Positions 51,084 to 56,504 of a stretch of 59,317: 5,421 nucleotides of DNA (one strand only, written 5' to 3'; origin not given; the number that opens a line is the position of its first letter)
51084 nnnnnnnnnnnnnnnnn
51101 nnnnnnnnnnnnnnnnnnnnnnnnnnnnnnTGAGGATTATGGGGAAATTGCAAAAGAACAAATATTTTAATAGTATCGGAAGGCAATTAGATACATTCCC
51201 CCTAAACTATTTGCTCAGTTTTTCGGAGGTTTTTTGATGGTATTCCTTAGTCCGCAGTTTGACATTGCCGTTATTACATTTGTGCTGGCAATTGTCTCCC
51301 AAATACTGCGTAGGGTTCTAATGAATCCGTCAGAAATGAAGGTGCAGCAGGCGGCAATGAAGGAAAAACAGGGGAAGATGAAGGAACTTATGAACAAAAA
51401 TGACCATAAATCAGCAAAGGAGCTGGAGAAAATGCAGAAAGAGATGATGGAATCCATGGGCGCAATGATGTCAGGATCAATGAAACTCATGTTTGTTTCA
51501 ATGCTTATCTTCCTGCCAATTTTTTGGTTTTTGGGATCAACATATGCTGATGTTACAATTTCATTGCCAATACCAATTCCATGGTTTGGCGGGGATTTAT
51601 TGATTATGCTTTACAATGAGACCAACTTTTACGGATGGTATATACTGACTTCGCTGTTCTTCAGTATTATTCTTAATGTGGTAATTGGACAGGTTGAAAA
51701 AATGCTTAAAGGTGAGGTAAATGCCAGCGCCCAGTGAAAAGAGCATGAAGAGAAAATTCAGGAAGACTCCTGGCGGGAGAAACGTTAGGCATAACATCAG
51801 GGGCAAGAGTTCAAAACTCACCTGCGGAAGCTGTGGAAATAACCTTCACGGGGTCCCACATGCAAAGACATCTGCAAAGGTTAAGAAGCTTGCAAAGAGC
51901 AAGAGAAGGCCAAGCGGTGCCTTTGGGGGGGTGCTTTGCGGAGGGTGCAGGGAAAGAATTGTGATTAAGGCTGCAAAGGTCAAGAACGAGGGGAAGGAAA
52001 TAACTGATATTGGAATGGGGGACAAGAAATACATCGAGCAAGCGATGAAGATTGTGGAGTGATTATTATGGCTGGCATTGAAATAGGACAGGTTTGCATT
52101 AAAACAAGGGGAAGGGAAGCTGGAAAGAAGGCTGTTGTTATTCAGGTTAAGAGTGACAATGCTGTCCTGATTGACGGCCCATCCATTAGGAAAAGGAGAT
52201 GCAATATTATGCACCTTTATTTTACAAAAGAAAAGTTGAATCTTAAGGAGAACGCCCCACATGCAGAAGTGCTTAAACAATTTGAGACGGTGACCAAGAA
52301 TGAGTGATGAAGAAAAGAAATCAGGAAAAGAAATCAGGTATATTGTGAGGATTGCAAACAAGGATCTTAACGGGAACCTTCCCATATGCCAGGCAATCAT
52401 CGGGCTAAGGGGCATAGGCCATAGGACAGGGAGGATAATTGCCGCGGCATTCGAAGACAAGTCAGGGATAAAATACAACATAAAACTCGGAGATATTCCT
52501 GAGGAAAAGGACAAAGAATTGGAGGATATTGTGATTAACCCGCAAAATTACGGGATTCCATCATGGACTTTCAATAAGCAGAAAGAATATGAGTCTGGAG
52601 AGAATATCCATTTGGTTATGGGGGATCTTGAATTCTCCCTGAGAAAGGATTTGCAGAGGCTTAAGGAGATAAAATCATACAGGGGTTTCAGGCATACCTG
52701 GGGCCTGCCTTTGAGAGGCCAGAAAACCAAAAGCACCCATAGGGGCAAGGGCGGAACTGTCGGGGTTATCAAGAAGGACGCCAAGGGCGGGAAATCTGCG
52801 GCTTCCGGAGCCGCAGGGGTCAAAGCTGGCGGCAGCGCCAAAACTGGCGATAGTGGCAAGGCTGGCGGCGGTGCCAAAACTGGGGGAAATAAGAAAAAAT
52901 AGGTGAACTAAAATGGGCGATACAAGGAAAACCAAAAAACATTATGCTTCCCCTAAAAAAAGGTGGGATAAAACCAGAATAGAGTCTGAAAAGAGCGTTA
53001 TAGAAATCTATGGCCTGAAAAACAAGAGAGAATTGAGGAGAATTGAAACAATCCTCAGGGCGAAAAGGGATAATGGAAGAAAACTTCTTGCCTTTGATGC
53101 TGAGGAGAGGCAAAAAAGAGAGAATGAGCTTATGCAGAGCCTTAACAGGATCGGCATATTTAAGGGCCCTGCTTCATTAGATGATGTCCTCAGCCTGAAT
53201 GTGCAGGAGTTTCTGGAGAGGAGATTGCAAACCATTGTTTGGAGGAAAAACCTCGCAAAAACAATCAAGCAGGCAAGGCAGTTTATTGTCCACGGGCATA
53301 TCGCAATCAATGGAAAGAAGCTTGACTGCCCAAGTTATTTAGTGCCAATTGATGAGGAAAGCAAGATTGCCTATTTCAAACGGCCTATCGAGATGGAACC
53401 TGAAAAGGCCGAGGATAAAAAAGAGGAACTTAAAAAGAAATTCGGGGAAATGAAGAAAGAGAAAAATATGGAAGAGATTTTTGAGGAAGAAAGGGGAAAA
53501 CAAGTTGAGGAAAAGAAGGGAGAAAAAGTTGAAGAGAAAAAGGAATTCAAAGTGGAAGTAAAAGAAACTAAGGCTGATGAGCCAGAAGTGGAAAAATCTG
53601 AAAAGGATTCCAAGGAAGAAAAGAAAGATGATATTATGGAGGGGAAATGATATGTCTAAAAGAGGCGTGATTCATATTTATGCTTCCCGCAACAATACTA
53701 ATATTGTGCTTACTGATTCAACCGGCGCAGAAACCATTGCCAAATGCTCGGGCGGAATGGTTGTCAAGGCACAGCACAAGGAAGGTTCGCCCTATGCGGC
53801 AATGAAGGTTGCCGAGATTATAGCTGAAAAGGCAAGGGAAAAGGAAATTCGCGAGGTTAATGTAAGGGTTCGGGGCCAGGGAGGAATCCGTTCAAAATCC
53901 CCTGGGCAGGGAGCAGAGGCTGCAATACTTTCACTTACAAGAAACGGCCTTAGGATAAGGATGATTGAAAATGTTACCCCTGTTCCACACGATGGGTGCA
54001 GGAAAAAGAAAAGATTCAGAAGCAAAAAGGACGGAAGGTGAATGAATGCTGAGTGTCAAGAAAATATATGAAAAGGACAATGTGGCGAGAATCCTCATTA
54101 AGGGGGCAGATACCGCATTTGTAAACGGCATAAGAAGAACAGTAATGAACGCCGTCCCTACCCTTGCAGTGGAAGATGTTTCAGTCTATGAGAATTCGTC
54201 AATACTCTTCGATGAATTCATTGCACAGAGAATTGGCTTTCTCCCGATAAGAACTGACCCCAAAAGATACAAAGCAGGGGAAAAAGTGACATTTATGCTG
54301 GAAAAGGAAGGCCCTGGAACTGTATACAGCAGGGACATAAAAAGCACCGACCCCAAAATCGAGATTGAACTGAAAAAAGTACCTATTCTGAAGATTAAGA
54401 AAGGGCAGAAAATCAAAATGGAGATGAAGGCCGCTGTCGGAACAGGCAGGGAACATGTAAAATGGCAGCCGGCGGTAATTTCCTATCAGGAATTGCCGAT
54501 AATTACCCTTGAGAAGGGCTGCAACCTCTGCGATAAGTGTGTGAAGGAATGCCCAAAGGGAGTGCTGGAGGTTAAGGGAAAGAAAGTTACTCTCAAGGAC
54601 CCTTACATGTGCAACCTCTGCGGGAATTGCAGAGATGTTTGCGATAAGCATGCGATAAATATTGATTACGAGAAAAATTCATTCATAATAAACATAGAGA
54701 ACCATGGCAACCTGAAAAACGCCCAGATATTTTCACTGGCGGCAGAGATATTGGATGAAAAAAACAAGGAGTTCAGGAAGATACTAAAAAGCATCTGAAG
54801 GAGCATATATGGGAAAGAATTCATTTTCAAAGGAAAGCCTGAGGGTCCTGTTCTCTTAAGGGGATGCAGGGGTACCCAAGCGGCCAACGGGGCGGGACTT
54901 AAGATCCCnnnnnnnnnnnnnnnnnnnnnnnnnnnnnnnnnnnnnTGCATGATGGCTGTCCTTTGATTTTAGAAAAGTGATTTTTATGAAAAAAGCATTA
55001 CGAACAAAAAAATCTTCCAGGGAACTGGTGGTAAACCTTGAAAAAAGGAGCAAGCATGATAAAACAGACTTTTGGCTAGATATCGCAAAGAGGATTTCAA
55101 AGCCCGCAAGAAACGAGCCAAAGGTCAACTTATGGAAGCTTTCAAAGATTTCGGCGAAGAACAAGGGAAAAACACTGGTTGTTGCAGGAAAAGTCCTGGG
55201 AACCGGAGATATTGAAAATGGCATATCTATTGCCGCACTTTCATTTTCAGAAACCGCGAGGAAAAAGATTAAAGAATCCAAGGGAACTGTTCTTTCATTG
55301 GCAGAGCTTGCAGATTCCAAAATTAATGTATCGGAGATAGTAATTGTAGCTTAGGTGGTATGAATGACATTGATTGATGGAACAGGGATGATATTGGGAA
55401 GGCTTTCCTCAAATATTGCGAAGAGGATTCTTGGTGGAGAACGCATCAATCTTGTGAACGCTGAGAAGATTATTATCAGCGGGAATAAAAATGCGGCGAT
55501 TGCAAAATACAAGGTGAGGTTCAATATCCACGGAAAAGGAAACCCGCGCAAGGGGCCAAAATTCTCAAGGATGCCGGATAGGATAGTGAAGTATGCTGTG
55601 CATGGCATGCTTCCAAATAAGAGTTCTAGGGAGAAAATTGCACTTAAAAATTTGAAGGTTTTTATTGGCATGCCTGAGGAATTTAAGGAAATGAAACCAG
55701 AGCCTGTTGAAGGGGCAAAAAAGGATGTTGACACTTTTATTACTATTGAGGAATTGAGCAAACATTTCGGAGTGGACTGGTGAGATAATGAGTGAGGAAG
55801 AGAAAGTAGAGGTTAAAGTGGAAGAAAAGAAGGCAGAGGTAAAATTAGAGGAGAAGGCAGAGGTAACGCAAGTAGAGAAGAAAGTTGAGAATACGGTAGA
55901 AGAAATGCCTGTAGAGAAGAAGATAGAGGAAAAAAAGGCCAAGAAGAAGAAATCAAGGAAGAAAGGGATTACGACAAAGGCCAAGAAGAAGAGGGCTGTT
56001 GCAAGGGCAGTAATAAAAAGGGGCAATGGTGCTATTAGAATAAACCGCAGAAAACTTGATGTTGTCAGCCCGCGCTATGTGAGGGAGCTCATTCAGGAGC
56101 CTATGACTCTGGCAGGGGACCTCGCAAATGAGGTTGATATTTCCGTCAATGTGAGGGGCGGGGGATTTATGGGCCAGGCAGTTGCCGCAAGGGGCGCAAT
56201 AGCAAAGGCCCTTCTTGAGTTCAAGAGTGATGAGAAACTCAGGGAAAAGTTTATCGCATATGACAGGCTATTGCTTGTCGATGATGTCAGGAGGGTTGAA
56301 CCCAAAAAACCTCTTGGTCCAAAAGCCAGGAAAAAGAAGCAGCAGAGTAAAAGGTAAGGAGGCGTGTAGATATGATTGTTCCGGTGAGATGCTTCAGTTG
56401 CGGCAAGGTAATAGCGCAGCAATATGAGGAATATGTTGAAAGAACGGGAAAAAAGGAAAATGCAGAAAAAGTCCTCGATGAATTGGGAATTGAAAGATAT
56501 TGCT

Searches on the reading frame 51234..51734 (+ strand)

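Call 72: search_protein_families(library=pfam, proteins=[window:51234-51734:+], max_evalue=0.001)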
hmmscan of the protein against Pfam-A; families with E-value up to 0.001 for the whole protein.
window:51234-51734:+ (167 aa): 3 families
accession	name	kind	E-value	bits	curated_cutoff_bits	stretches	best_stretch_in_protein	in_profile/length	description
PF01956.21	EMC3_TMCO1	-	2.4e-19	70.2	27.1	1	8-152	12-166/169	Integral membrane protein EMC3/TMCO1-like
PF02096.25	60KD_IMP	-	1.7e-05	25.3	35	1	22-117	8-92/163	60Kd inner membrane protein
PF13858.11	DUF4199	-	0.00045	21.1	32.3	1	12-99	75-162/165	Protein of unknown function (DUF4199)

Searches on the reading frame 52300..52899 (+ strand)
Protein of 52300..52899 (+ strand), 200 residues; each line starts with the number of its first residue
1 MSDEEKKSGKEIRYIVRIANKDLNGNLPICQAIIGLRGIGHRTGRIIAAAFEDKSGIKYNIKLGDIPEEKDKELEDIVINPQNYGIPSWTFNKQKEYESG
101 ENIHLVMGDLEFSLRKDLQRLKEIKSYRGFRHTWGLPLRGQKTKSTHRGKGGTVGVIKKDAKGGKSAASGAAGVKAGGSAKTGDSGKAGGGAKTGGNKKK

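Call 72: search_protein_families(library=pfam, proteins=[window:52300-52899:+], max_evalue=0.001)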
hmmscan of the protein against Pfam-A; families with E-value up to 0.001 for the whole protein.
window:52300-52899:+ (200 aa): 1 family
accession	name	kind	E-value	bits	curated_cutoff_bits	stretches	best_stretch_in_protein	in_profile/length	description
PF00416.27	Ribosomal_S13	-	6.2e-35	120.8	31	1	17-148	1-127/128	Ribosomal protein S13/S18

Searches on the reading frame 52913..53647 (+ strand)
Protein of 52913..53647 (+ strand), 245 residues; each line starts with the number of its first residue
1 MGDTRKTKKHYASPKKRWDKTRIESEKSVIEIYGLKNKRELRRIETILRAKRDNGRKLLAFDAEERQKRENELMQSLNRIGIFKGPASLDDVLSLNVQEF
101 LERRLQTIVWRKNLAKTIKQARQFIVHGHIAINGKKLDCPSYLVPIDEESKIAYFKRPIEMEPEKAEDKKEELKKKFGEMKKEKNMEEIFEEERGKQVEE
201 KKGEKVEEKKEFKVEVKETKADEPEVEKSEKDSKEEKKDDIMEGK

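Call 72: search_protein_families(library=pfam, proteins=[window:52913-53647:+], max_evalue=0.001)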
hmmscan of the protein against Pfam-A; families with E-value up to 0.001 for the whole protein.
window:52913-53647:+ (245 aa): 2 families
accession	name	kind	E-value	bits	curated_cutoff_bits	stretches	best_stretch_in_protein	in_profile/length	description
PF01479.30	S4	-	2e-14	53.5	22.8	1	103-147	1-45/48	S4 domain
PF22421.1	SYY_C-terminal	-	0.00047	20.4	27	0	91-144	8-60/83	Tyrosine--tRNA ligase SYY-like C-terminal domain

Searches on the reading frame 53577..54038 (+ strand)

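Call 72: search_protein_families(library=pfam, proteins=[window:53577-54038:+], max_evalue=0.001)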
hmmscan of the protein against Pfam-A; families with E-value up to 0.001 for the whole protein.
window:53577-54038:+ (154 aa): 2 families
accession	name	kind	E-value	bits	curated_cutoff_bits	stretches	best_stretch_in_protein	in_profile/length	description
PF00411.24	Ribosomal_S11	-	1.4e-36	125.6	25.1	1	30-148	1-110/110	Ribosomal protein S11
PF00861.27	Ribosomal_L18p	-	7.2e-06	26.8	27.8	1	7-94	7-89/116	Ribosomal L18 of archaea, bacteria, mitoch. and chloroplast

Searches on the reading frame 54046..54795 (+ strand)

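Call 72: search_protein_families(library=pfam, proteins=[window:54046-54795:+], max_evalue=0.001)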
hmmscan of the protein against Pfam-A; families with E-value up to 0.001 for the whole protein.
window:54046-54795:+ (250 aa): 9 families
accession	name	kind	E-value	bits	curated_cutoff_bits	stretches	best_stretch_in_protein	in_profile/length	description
PF01000.31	RNA_pol_A_bac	-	1.1e-15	58.3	33.9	1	75-139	38-101/119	RNA polymerase Rpb3/RpoA insert domain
PF01193.29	RNA_pol_L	-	5.3e-12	45.7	24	1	16-239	2-73/74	RNA polymerase Rpb3/Rpb11 dimerisation domain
PF00037.32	Fer4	-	8.1e-07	29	21.1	0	185-204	4-23/24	4Fe-4S binding domain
PF13187.11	Fer4_9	-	2.1e-06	28.1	27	1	159-204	2-52/52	4Fe-4S dicluster domain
PF12838.12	Fer4_7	-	2.5e-06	28.3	27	1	159-201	2-50/52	4Fe-4S dicluster domain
PF13183.11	Fer4_8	-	2.7e-06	28.3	27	0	152-173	47-68/68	4Fe-4S dicluster domain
PF13484.11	Fer4_16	-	6e-06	27.4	30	0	159-177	2-20/66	4Fe-4S double cluster binding domain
PF13534.11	Fer4_17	-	2.4e-05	25.2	22.2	0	189-219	2-31/61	4Fe-4S dicluster domain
PF13237.11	Fer4_10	-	2.4e-05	24.6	25.5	1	156-199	6-52/53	4Fe-4S dicluster domain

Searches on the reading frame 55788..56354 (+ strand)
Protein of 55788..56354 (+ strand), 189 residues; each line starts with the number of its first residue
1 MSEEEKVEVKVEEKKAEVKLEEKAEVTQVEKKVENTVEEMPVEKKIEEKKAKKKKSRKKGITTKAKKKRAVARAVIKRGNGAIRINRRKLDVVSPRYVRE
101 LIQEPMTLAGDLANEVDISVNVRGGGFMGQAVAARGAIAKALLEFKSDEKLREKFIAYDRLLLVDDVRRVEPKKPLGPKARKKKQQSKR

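Call 72: search_protein_families(library=pfam, proteins=[window:55788-56354:+], max_evalue=0.001)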
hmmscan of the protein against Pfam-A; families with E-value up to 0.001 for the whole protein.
window:55788-56354:+ (189 aa): 1 family
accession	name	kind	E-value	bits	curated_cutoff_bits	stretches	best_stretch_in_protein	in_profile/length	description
PF00380.25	Ribosomal_S9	-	5.5e-34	117.7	22.5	1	66-189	2-121/121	Ribosomal protein S9/S16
